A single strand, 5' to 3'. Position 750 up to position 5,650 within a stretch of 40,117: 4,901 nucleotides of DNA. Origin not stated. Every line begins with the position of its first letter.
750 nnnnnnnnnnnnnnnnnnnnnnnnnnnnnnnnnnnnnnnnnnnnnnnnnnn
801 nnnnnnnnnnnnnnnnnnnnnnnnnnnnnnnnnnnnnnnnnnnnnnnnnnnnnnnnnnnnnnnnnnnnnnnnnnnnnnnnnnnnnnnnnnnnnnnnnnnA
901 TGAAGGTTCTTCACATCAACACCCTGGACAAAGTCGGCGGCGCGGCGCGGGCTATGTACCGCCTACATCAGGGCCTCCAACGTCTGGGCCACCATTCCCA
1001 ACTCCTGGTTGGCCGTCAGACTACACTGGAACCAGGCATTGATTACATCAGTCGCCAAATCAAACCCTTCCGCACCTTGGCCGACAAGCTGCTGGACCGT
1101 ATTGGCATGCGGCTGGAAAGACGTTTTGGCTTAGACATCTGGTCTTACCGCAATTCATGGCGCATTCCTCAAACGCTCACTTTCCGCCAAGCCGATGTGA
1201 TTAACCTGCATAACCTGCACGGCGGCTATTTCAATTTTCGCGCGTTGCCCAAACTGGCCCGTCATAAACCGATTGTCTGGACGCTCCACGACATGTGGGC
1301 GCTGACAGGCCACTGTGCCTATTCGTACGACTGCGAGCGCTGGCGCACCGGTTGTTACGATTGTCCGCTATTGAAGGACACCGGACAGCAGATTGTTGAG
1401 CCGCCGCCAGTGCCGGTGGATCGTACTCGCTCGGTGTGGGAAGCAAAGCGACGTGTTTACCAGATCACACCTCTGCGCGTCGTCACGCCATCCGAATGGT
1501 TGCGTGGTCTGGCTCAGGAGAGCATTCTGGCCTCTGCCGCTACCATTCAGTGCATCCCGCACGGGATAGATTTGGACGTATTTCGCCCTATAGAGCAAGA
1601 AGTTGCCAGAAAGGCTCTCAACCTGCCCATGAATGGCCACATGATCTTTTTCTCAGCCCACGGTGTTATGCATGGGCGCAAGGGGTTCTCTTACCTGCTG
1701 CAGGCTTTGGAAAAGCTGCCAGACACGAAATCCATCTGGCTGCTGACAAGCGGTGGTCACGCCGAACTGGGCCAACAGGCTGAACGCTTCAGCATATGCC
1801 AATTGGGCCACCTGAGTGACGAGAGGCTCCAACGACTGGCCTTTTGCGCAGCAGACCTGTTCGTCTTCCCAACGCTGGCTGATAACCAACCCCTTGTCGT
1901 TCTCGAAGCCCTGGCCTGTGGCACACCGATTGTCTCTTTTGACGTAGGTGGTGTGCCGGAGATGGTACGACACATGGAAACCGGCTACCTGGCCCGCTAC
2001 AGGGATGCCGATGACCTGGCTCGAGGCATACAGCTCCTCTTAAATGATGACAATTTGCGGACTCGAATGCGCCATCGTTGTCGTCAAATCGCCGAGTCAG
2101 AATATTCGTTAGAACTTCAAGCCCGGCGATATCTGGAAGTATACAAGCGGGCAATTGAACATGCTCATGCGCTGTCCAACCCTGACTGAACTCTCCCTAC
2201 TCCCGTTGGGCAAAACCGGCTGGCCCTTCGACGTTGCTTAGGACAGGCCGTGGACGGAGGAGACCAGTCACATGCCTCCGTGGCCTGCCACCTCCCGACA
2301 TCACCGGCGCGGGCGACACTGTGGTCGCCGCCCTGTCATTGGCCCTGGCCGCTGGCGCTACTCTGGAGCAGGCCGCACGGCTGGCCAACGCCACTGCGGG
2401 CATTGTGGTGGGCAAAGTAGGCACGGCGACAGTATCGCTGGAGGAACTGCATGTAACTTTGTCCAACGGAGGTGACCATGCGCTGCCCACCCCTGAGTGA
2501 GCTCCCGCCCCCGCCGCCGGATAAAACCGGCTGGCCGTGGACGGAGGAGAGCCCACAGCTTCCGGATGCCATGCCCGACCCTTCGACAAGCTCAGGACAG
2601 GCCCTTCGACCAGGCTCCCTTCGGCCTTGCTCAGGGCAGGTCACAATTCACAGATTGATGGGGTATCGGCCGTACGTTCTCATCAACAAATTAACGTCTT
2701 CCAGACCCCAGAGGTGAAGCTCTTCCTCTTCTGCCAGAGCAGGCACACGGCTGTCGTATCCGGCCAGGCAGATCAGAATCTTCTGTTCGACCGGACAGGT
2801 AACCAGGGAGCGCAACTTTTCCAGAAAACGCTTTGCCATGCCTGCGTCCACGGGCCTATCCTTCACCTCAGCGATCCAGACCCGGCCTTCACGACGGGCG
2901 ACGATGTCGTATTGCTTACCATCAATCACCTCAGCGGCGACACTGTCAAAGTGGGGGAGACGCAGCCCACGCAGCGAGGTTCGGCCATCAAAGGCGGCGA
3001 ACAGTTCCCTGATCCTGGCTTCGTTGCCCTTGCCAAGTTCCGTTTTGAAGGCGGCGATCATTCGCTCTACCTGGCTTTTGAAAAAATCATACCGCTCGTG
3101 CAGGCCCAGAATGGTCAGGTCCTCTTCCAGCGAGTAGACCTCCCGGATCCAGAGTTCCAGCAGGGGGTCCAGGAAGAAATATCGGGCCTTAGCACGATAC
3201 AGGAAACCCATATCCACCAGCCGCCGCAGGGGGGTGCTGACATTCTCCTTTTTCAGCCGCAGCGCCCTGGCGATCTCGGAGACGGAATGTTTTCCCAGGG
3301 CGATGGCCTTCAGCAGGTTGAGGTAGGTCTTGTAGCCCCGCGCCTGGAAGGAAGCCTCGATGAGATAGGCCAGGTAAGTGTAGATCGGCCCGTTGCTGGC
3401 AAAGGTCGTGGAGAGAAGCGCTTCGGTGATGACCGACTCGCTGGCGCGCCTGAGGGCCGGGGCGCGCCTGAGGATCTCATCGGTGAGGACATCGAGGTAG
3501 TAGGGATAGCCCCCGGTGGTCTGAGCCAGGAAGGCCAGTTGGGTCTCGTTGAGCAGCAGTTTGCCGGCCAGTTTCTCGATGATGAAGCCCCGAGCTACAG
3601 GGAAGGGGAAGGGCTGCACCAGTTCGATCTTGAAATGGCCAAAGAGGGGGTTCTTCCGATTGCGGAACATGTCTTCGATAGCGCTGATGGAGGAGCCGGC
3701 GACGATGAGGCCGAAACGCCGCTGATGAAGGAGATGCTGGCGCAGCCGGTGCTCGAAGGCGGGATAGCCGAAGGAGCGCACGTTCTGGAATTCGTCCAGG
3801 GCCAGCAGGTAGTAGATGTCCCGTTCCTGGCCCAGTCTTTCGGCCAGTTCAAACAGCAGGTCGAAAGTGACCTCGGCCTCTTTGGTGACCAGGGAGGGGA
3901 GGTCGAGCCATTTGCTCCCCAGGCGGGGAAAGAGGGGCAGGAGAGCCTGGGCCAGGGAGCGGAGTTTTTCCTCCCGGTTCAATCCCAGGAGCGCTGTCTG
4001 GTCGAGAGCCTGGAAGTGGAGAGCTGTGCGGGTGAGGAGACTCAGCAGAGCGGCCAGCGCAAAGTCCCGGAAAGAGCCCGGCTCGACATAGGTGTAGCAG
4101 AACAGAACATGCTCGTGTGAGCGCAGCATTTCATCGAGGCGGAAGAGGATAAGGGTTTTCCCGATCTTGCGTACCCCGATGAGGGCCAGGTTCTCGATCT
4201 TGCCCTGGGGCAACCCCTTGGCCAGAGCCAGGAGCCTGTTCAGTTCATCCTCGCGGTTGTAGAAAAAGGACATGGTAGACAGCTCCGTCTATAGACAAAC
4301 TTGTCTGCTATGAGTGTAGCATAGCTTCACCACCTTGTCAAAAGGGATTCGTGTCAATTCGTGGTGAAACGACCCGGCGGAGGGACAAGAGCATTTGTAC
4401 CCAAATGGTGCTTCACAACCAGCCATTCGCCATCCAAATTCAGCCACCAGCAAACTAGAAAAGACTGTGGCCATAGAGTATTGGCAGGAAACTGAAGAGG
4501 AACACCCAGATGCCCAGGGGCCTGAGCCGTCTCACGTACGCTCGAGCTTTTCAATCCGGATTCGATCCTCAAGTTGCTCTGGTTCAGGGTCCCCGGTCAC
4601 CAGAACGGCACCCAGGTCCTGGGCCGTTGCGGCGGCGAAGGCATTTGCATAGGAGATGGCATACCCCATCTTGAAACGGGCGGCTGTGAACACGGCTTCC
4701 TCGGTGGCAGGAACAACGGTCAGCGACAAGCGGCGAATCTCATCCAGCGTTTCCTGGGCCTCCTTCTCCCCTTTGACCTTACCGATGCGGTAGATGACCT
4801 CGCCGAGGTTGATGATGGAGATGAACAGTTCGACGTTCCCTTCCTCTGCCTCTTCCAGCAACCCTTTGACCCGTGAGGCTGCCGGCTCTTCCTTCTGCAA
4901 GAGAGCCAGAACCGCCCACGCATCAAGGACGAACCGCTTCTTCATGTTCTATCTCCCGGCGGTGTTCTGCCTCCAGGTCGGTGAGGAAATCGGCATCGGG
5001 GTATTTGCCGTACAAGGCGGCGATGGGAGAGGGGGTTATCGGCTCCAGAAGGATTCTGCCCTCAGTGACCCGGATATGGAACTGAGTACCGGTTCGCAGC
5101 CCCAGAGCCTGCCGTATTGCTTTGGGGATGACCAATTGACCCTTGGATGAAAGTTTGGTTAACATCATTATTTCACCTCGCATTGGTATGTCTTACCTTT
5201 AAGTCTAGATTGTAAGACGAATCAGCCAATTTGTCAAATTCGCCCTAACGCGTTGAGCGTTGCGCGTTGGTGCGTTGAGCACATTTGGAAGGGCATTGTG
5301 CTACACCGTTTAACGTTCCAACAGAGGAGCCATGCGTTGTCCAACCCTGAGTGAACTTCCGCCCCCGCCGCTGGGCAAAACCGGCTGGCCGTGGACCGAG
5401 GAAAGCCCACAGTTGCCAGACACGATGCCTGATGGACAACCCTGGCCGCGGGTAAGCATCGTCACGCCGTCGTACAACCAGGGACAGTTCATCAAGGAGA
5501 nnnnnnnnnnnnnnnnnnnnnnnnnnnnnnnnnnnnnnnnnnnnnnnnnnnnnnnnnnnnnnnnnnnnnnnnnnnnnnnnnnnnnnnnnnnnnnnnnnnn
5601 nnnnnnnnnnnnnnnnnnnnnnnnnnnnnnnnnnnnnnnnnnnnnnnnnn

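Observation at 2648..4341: Stand-alone NTPase, wHTH and nuclease-like gene with its own promoter/operator: candidate sensor or defence gene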

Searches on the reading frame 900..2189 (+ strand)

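Call 13: search_protein_families(library=pfam, proteins=[window:900-2189:+], max_evalue=0.001)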
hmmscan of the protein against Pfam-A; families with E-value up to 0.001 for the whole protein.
window:900-2189:+ (429 aa): 5 families
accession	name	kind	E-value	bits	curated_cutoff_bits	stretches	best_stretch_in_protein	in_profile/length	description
PF00534.26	Glycos_transf_1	-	7.2e-25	87.9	26.4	1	234-394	3-169/172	Glycosyl transferases group 1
PF13692.12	Glyco_trans_1_4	-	1.1e-23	84.5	27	1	255-383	8-142/142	Glycosyl transferases group 1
PF13439.12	Glyco_transf_4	-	3.9e-15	56.7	28.5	1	12-226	1-169/170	Glycosyltransferase Family 4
PF13524.12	Glyco_trans_1_2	-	1.8e-06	28.4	25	1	332-412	65-143/144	Glycosyl transferase-like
PF13579.12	Glyco_trans_4_4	-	4.7e-05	24.2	29.7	1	13-137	1-109/158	Glycosyl transferase 4-like domain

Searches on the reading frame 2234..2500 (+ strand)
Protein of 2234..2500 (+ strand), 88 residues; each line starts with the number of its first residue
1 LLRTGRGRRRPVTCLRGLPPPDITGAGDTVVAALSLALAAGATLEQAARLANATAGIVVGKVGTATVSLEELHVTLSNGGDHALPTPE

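Call 13: search_protein_families(library=pfam, proteins=[window:2234-2500:+], max_evalue=0.001)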
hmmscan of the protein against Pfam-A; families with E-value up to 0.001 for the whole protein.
window:2234-2500:+ (88 aa): 1 family
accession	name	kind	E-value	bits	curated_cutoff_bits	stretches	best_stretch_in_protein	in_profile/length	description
PF00294.29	PfkB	-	6.6e-13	49.1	25.8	1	22-69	253-299/302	pfkB family carbohydrate kinase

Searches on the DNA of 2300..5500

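Call 90: search_rna_families(source=window, start=2300, end=5500, threshold=evalue, max_evalue=1)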
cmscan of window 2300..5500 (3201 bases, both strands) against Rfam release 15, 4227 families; matches with E-value up to 1: 0.
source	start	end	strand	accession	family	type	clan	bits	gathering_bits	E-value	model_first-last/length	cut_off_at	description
